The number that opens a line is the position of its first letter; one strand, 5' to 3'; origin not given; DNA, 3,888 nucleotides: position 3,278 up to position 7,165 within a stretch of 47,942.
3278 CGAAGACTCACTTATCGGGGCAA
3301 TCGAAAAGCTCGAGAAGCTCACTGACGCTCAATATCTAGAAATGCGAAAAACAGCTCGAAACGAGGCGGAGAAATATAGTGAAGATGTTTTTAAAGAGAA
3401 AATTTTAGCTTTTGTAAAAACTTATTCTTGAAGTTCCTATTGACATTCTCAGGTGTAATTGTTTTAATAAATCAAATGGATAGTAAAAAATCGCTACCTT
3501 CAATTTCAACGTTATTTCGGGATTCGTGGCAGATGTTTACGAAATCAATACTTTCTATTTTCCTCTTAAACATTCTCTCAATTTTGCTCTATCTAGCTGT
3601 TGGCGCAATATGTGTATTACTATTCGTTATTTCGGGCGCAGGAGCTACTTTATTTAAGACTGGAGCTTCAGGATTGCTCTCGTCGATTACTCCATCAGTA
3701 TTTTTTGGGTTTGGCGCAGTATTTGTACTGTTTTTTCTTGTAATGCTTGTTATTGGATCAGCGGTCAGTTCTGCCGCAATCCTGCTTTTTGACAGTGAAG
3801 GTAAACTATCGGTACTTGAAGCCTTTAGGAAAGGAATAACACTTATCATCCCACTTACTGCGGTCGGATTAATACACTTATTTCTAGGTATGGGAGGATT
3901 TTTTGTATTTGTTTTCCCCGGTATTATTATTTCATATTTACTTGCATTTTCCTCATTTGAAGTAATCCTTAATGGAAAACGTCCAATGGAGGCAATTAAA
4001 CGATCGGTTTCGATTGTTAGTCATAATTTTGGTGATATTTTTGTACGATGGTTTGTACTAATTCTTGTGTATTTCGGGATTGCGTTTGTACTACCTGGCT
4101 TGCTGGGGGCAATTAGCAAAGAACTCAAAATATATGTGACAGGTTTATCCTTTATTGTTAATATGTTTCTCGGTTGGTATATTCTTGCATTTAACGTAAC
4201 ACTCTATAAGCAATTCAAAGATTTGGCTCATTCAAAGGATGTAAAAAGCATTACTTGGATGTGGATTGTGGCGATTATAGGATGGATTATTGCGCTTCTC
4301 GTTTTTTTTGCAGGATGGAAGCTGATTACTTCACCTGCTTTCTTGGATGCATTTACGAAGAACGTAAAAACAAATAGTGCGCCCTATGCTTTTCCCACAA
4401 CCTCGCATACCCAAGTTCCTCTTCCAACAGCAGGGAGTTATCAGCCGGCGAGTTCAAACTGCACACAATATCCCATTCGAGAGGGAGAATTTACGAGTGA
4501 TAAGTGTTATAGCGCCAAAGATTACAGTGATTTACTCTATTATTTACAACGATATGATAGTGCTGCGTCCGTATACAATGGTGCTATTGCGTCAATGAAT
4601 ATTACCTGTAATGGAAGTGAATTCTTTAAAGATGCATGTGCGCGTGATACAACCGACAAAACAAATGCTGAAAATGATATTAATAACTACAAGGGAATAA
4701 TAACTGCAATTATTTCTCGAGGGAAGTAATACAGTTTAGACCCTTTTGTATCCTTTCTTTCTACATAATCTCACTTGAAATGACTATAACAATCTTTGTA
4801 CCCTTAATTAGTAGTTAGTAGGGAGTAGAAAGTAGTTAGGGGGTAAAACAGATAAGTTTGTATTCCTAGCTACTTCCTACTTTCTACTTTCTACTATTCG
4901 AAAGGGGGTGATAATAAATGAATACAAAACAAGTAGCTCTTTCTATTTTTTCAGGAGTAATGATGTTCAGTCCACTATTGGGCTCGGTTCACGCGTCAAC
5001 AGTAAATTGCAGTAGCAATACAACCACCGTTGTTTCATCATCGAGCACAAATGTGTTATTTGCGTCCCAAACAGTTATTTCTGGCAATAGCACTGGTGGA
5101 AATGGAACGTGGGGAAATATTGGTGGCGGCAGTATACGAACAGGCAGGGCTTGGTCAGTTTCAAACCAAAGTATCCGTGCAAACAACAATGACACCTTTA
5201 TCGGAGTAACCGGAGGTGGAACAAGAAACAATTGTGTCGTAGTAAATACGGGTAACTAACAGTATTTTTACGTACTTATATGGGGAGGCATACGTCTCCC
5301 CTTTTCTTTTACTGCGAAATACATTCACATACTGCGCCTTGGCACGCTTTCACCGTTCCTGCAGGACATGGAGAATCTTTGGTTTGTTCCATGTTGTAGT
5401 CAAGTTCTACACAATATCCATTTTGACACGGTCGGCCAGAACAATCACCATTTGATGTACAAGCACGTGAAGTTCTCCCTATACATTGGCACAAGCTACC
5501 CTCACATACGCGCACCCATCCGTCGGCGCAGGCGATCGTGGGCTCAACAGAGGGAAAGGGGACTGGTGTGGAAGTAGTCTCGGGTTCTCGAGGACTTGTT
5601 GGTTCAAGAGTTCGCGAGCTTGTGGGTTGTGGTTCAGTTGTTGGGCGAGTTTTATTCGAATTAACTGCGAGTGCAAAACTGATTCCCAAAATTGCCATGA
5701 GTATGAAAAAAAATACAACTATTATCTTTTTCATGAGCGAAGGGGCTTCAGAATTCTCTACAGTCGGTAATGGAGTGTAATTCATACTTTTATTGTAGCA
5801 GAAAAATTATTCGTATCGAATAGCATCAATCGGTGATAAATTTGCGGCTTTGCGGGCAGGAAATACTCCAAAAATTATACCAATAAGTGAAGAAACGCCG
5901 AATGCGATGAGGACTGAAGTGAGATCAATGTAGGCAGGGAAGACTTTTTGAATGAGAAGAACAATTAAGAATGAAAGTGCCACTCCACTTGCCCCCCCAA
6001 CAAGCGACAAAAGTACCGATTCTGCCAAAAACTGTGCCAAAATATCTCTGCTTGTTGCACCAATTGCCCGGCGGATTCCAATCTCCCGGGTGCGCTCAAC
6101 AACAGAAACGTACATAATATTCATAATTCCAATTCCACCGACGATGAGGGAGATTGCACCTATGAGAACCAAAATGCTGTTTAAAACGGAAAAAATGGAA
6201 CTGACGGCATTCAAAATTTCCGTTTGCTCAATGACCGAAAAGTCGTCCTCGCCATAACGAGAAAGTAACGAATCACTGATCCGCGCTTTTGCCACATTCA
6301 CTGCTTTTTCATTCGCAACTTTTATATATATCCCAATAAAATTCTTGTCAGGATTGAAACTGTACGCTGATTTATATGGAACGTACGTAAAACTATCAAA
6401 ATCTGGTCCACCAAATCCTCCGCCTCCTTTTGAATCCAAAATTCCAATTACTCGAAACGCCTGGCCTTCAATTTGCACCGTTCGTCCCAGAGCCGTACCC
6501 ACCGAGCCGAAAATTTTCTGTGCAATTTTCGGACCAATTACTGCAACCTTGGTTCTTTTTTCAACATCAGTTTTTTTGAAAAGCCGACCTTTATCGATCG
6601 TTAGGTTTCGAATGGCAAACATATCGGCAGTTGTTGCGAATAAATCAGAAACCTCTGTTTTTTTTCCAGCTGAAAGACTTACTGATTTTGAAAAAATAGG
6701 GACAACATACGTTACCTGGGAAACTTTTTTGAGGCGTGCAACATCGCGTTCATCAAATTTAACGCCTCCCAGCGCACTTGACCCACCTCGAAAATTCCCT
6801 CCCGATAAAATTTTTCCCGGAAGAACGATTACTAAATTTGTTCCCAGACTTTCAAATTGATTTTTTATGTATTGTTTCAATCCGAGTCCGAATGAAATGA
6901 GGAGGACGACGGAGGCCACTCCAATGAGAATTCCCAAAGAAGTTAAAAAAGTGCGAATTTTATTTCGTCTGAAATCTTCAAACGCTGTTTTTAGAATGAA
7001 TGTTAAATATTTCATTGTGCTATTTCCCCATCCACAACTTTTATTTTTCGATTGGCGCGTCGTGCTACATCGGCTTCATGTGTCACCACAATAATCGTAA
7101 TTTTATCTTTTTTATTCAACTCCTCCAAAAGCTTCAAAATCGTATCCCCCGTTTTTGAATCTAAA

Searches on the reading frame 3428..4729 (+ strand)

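Call 59: search_protein_families(library=pfam, proteins=[window:3428-4729:+], max_evalue=0.01)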
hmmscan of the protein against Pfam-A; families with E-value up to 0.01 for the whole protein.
window:3428-4729:+ (433 aa): 1 family
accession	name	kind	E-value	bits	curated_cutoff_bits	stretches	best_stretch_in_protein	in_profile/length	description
PF10110.14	GPDPase_memb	-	0.0053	16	29.6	0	156-259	166-273/321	Membrane domain of glycerophosphoryl diester phosphodiesterase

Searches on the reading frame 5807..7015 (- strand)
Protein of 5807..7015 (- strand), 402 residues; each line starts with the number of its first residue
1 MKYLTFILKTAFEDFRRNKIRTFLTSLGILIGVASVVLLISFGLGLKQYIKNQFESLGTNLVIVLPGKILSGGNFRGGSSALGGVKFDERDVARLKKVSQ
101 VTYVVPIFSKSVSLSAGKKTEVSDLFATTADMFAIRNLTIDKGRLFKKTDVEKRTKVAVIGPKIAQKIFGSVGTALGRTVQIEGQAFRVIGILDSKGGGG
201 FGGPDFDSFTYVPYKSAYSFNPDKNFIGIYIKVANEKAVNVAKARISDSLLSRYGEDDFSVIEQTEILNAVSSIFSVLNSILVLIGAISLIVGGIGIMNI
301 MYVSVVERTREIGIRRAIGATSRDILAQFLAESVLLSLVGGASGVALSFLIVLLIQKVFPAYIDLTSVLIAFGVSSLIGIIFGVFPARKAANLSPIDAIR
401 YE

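Call 36: find_related_loci(query=window:5807-7015:-, collection=genome_contigs, flank=10000)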
Query window:5807-7015:- (402 aa) in genome_contigs; peptide patterns used: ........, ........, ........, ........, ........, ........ (x = any residue, [..] = any of these).
600 stretches matched a pattern (row limit reached: there are more); 583 encode a relative of the query (tblastn E <= 1e-3); the best 80 are kept; 80 distinct loci.
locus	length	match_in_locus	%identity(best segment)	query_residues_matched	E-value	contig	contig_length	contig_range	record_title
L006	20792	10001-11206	82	1-402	0e+0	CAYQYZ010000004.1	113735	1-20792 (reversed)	MAG TPA_asm: uncultured Gammaproteobacteria bacterium isolate SRP286056_co1_376 genome assembly, contig: NODE_119_length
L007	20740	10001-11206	80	1-402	0e+0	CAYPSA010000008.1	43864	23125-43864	MAG TPA_asm: uncultured Gammaproteobacteria bacterium isolate binchicken_co105_227 genome assembly, contig: NODE_975_len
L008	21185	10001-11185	59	8-402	8e-153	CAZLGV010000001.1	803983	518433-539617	MAG TPA_asm: uncultured Gammaproteobacteria bacterium isolate SRP269290_co2_1 genome assembly, contig: NODE_1_length_803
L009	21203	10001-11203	60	1-402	6e-147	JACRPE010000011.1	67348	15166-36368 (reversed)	MAG: Candidatus Roizmanbacteria bacterium isolate NC_groundwater_1979_Pr3_S-0.2um_40_30 scaffold_355709, whole genome sh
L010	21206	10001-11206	57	1-402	3e-146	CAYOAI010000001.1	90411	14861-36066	MAG TPA_asm: uncultured Gammaproteobacteria bacterium isolate SRP342105_co3_12 genome assembly, contig: NODE_125_length_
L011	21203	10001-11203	58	1-402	5e-145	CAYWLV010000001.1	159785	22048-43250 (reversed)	MAG TPA_asm: uncultured Gammaproteobacteria bacterium isolate SRP278252_co2_47 genome assembly, contig: NODE_111_length_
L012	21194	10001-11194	58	1-402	5e-145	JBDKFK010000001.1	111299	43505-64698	MAG: Candidatus Parcubacteria bacterium isolate farmington_2019_sw_WHONDRS-S19S_0053_A_bin.38 scaffold_0000023, whole ge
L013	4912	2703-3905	58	1-402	1e-146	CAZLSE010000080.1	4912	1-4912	MAG TPA_asm: uncultured Gammaproteobacteria bacterium isolate binchicken_co37_70 genome assembly, contig: NODE_6156_leng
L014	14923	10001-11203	57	1-402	3e-144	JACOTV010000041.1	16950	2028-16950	MAG: Candidatus Microgenomates bacterium isolate NC_groundwater_53_Pr7_S2p5_46_8 FFV18_S2p5_scaffold_324893, whole genom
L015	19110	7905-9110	56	1-402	4e-144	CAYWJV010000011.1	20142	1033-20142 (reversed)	MAG TPA_asm: uncultured Gammaproteobacteria bacterium isolate binchicken_co387_50 genome assembly, contig: NODE_2665_len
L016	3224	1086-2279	57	1-402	2e-148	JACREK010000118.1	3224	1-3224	MAG: Candidatus Gottesmanbacteria bacterium isolate NC_groundwater_1697_Pr3_B-0.1um_39_16 SR-2_scaffold_141_2383778, who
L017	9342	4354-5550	56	1-402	8e-141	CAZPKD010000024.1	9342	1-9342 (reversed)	MAG TPA_asm: uncultured Gammaproteobacteria bacterium isolate binchicken_co220_8 genome assembly, contig: NODE_4886_leng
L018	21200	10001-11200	56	1-402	6e-139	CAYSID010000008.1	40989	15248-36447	MAG TPA_asm: uncultured Gammaproteobacteria bacterium isolate binchicken_co107_25 genome assembly, contig: NODE_2402_len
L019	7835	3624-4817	57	1-402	5e-139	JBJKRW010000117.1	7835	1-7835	MAG: Microgenomates group bacterium isolate Bin_68 S1Ck127_230177_flag_1_multi_6.0000_len_7835, whole genome shotgun seq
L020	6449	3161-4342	56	8-402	2e-138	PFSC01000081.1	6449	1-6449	MAG: Candidatus Roizmanbacteria bacterium CG_4_9_14_0_2_um_filter_39_13 CG_4_9_14_0.2_um_filter_scaffold_13236_c, whole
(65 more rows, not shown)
